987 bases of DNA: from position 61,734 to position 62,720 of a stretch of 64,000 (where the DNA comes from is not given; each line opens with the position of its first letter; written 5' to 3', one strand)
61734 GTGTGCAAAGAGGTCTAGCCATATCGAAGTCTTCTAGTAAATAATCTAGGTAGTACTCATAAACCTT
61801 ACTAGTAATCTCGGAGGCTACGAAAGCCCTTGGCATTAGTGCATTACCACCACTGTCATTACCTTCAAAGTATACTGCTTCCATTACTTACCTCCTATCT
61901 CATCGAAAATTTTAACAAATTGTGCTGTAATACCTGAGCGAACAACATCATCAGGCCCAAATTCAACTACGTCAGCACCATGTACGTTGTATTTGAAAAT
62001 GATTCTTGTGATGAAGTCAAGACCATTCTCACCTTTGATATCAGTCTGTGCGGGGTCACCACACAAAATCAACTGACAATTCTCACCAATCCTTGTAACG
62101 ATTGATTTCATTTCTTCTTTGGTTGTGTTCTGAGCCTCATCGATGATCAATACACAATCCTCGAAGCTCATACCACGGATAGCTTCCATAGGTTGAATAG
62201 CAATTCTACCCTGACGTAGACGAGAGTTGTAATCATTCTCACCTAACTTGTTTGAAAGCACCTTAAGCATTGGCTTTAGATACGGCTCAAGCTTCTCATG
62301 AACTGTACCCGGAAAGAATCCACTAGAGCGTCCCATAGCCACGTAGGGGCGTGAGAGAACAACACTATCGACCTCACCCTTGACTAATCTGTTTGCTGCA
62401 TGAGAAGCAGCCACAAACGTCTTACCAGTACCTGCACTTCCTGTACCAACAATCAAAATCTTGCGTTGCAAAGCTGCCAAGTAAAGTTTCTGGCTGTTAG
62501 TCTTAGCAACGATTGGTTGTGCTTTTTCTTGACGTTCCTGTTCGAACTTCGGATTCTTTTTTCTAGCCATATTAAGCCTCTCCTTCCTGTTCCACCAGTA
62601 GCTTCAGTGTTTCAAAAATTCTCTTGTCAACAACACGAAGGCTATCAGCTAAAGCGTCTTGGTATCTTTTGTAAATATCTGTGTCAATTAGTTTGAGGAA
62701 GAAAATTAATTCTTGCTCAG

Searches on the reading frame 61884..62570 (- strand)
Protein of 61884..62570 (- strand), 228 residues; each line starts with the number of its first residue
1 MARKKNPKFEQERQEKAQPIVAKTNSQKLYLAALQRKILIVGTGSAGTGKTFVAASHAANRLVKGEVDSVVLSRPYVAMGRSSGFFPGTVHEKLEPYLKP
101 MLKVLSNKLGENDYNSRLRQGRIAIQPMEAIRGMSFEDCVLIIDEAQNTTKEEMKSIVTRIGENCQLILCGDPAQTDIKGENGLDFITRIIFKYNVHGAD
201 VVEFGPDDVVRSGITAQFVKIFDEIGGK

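Call 58: find_encoding_contigs(protein=window:61884-62570:-, flank=10000, max_places=1)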
Protein window:61884-62570:- (228 aa): 24 contigs read that carry it; 1 place shown.
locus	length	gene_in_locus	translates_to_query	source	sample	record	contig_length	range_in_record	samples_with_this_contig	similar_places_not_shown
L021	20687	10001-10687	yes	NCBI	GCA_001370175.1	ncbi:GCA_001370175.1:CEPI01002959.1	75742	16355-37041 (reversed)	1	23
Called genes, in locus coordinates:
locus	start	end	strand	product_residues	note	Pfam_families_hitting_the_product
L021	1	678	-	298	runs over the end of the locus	PF26210:Phage_phiTE_211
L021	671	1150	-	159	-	PF14550:Peptidase_S78_2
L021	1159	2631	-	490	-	PF21919:P23-45_portal_barrel, PF06074:Portal_Mu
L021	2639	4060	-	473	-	PF03237:Terminase_6N, PF17289:Terminase_6C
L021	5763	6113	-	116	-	-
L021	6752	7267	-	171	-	PF04308:RNaseH_like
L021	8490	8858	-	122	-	PF18932:DUF5681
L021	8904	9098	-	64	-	-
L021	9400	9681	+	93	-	-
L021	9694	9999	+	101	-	-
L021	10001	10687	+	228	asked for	PF02562:PhoH, PF00580:UvrD-helicase (faint), PF13245:AAA_19, PF13604:AAA_30 (weak), PF13401:AAA_22 (weak)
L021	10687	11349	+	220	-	PF00574:CLP_protease, PF25145:NfeD1b_N (weak)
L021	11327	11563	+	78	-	-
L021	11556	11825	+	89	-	-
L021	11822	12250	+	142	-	PF00383:dCMP_cyt_deam_1, PF14437:MafB19-deam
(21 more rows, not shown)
